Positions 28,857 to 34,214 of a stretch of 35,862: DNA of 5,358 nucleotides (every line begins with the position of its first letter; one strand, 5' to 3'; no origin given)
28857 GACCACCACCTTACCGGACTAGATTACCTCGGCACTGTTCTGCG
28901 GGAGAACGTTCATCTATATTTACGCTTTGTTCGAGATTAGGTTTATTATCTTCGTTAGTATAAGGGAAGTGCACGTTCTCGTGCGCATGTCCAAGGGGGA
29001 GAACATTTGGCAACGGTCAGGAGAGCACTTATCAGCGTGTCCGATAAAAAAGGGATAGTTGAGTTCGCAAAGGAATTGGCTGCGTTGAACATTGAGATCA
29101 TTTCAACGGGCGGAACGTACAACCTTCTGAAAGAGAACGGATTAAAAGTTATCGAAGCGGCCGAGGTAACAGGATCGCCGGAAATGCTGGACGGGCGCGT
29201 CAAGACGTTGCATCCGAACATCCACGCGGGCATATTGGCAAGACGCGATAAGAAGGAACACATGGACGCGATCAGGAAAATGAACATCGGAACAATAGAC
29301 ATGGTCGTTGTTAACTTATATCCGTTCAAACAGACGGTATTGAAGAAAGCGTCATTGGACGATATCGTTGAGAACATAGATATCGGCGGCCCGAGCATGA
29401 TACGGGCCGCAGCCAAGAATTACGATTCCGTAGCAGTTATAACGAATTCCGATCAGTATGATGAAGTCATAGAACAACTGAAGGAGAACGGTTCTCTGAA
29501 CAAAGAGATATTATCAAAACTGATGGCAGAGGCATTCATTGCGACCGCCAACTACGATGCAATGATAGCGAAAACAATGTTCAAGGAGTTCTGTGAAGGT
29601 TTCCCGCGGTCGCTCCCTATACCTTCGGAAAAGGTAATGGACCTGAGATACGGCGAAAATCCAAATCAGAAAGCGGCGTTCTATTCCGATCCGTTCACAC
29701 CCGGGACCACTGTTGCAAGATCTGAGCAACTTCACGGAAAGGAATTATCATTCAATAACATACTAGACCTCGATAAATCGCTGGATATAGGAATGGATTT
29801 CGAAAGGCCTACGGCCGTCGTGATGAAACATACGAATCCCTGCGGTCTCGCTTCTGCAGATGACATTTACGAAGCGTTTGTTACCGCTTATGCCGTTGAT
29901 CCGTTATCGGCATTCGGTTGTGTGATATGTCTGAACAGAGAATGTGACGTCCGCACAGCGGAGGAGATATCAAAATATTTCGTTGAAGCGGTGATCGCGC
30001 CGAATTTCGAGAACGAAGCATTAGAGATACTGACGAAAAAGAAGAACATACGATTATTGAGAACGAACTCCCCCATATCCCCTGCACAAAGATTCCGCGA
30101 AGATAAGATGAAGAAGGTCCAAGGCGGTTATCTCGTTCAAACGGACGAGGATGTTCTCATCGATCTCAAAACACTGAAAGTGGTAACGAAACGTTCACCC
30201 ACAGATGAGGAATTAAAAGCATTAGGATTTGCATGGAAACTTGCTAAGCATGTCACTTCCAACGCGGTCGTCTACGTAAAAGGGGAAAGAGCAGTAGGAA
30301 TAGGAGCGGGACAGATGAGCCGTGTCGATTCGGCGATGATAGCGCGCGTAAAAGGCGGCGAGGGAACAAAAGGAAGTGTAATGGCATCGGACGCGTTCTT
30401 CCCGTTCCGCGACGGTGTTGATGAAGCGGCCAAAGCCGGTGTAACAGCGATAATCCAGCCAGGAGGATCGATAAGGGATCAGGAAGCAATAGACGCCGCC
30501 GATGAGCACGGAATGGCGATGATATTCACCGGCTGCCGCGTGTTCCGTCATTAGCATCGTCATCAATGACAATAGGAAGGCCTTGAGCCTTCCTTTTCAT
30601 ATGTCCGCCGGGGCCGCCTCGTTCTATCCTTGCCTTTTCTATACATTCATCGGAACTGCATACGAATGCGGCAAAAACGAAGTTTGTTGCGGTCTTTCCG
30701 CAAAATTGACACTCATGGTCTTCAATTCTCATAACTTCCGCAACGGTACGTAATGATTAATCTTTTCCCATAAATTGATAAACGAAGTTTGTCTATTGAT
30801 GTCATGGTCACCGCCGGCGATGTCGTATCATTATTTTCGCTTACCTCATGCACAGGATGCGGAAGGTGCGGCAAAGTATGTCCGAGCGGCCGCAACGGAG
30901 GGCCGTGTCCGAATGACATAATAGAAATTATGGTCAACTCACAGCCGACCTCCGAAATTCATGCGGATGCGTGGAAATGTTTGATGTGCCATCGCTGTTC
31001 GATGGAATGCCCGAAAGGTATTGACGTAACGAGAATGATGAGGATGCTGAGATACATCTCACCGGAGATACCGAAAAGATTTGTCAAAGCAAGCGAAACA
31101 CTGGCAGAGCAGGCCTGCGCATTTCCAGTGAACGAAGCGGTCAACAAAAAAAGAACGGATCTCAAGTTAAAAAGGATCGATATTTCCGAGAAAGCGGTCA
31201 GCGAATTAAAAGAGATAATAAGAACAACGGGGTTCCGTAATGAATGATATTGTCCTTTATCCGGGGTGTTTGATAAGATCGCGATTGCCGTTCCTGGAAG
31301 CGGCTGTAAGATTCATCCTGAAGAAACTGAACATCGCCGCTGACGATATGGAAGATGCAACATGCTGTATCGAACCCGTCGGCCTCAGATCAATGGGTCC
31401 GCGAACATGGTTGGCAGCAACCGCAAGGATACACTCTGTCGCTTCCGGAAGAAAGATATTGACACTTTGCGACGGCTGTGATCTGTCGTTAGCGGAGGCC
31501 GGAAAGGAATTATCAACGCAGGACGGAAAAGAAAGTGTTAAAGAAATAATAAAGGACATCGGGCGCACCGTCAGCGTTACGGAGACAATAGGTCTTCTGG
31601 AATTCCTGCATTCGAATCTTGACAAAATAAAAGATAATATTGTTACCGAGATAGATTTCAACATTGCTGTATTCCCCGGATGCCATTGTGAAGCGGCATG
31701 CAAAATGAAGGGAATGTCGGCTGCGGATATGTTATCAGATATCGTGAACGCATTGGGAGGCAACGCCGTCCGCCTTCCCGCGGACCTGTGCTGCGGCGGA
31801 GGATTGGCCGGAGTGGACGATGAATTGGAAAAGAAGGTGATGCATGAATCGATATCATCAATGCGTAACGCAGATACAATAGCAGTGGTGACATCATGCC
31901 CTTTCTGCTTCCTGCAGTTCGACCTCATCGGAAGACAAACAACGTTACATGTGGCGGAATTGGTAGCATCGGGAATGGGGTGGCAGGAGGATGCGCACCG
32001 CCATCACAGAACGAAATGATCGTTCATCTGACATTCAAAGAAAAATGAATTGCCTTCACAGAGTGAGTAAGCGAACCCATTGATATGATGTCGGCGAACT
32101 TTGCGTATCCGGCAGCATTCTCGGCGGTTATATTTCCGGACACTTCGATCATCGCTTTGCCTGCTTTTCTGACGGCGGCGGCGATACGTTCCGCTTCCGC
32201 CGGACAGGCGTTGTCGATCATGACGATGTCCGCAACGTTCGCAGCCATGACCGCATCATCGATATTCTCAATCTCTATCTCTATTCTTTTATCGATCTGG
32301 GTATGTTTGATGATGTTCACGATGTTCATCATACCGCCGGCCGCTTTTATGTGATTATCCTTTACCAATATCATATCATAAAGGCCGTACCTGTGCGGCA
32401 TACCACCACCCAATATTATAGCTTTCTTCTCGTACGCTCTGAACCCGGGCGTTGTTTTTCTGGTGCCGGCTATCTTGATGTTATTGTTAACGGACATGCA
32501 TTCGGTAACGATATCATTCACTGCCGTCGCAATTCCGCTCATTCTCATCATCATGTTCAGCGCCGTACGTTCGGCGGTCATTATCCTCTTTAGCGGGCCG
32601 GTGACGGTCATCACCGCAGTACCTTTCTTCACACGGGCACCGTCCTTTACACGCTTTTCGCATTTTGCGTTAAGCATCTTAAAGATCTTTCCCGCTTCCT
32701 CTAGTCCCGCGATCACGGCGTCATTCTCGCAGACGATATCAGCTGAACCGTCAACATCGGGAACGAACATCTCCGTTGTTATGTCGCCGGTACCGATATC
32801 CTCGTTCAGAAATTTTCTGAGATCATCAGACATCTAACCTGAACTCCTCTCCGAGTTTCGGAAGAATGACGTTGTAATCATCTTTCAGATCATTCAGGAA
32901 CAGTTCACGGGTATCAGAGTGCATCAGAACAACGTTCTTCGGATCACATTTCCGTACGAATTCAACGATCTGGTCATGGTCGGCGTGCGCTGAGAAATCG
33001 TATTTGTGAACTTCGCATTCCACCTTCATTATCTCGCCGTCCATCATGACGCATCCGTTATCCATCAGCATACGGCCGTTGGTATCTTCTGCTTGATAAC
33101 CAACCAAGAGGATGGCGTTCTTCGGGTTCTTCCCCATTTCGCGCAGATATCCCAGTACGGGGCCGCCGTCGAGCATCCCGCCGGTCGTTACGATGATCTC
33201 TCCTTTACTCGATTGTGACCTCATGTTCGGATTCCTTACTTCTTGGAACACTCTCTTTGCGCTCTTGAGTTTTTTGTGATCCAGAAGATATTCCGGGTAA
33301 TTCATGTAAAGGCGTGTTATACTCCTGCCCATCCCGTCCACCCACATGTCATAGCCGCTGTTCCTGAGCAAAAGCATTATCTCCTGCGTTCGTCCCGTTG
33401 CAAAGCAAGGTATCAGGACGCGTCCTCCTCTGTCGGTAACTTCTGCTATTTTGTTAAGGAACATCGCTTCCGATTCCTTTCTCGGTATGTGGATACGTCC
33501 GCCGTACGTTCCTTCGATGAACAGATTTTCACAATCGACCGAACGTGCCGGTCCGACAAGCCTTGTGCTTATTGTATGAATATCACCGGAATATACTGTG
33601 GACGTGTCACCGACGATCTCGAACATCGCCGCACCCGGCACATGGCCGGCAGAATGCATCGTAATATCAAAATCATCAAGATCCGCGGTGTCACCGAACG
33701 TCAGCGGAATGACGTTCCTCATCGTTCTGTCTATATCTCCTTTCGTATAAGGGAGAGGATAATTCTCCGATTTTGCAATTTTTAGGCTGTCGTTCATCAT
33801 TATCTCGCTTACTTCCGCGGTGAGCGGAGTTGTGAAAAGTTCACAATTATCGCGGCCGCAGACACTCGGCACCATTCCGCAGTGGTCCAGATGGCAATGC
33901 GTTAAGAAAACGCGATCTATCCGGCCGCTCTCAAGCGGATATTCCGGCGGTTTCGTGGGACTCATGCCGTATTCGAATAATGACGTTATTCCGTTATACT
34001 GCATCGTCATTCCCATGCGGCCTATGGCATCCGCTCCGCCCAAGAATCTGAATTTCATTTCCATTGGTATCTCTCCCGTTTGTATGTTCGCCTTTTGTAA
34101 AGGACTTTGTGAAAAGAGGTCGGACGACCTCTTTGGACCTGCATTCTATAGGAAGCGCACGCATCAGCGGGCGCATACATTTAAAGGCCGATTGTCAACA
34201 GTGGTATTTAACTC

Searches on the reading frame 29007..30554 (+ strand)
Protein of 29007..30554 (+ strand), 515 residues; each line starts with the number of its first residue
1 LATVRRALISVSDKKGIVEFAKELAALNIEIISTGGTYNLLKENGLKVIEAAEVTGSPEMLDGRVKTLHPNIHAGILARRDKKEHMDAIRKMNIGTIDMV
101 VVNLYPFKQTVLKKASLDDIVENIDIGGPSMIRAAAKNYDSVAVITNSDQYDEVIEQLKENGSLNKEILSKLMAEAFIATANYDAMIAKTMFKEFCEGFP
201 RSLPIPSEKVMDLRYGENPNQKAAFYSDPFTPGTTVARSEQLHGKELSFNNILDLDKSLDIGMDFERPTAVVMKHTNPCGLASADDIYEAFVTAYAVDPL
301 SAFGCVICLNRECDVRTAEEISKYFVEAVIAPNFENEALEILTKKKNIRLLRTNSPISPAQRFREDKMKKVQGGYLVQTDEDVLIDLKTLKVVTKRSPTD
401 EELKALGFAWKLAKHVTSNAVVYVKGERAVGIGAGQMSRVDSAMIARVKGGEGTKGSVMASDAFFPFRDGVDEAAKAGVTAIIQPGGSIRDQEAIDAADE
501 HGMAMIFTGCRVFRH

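Call 38: search_protein_families(library=pfam, proteins=[window:29007-30554:+], max_evalue=0.00001)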
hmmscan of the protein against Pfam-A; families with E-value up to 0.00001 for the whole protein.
window:29007-30554:+ (515 aa): 2 families
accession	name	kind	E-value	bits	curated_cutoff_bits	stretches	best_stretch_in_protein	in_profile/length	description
PF01808.24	AICARFT_IMPCHas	-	1.6e-113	379.7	25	1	135-447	1-309/311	AICARFT/IMPCHase bienzyme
PF02142.27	MGS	-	1.5e-25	89.5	24.1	1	16-129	1-93/94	MGS-like domain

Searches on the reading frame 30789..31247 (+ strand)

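Call 38: search_protein_families(library=pfam, proteins=[window:30789-31247:+], max_evalue=0.00001)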
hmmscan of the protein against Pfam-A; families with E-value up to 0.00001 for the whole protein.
window:30789-31247:+ (152 aa): 7 families
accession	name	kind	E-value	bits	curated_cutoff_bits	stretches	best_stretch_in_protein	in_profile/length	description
PF12838.12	Fer4_7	-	1.1e-09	39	27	0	40-78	12-52/52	4Fe-4S dicluster domain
PF12797.12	Fer4_2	-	5.2e-08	32.8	24.5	0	17-33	6-22/22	4Fe-4S binding domain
PF13183.11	Fer4_8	-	5.3e-08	33.7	27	1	18-78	2-68/68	4Fe-4S dicluster domain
PF13187.11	Fer4_9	-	1.1e-07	32.2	27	1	21-77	2-50/52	4Fe-4S dicluster domain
PF13534.11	Fer4_17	-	5.4e-07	30.5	22.2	1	20-79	1-61/61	4Fe-4S dicluster domain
PF13237.11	Fer4_10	-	1.7e-06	28.3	25.5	1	18-75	6-53/53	4Fe-4S dicluster domain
PF12837.12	Fer4_6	-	5.3e-06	26.6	25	0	18-34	6-22/24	4Fe-4S binding domain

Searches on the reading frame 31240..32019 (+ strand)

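Call 38: search_protein_families(library=pfam, proteins=[window:31240-32019:+], max_evalue=0.00001)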
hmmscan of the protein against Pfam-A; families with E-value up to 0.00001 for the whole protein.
window:31240-32019:+ (259 aa): 1 family
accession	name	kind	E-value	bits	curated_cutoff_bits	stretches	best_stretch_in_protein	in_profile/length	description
PF02754.22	CCG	-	1.3e-20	73.7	20.6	2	142-228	1-85/85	Cysteine-rich domain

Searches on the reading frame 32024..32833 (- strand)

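Call 38: search_protein_families(library=pfam, proteins=[window:32024-32833:-], max_evalue=0.00001)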
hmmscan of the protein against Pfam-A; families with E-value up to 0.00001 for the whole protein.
window:32024-32833:- (269 aa): 2 families
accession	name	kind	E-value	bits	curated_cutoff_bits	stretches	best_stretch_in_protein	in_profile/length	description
PF01729.25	QRPTase_C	-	2.3e-45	154.8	23.1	1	101-266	1-168/169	Quinolinate phosphoribosyl transferase, C-terminal domain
PF02749.22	QRPTase_N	-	1.6e-21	76.8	27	1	17-99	1-82/82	Quinolinate phosphoribosyl transferase, N-terminal domain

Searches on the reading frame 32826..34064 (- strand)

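Call 38: search_protein_families(library=pfam, proteins=[window:32826-34064:-], max_evalue=0.00001)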
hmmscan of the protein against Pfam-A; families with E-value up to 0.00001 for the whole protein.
window:32826-34064:- (412 aa): 4 families
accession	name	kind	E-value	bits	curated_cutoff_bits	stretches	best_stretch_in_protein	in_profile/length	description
PF10996.14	Beta-Casp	-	4.9e-17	63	27.7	1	226-333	1-120/120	Beta-Casp domain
PF07521.17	RMMBL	-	8.9e-12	45.3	21.6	1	346-388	2-45/63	Zn-dependent metallo-hydrolase RNA specificity domain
PF12706.13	Lactamase_B_2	-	2.4e-08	34.2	27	1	34-178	15-159/200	Beta-lactamase superfamily domain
PF00753.33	Lactamase_B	-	2.1e-06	28.2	22.7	1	47-163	42-151/196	Metallo-beta-lactamase superfamily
